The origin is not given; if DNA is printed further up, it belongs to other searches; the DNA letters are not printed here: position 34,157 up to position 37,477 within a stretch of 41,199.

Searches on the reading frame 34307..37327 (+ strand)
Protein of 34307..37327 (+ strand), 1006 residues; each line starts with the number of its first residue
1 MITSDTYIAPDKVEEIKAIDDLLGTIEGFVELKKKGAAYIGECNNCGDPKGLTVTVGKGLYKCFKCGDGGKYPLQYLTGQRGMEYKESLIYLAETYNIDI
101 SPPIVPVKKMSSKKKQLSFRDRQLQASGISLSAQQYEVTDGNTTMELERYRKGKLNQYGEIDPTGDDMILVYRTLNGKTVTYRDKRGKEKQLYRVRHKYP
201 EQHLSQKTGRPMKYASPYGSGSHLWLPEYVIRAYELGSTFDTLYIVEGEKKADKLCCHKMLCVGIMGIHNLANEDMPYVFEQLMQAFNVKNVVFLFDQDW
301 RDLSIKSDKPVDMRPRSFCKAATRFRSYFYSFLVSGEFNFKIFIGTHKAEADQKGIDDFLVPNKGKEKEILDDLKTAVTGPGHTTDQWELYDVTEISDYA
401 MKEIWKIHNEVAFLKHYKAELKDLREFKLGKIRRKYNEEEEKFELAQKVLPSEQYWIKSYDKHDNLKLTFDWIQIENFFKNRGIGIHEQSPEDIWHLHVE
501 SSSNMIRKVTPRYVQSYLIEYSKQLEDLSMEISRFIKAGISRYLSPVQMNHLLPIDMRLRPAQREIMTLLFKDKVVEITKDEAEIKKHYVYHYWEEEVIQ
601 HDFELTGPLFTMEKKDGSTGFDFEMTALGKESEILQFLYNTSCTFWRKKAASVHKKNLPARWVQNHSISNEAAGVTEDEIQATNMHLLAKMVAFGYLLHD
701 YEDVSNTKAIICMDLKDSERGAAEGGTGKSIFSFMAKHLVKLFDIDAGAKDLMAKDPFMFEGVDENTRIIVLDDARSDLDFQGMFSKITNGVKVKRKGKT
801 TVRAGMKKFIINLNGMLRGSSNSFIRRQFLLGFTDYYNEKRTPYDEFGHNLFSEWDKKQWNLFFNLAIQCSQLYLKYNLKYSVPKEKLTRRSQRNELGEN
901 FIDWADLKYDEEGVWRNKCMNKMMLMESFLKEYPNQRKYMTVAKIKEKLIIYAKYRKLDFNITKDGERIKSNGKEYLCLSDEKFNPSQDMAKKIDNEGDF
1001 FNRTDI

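Call 93: search_protein_families(library=phrogs, proteins=[window:34307-37327:+], max_evalue=0.00001)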
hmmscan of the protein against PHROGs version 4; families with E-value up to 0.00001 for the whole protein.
window:34307-37327:+ (1006 aa): 2 families
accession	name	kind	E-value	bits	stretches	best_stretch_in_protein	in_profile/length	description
phrog_28855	-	unknown function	5.8e-33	115.3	1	685-961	496-779/804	-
phrog_6444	-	DNA, RNA and nucleotide metabolism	9.4e-09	35.6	1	7-113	4-111/577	DNA primase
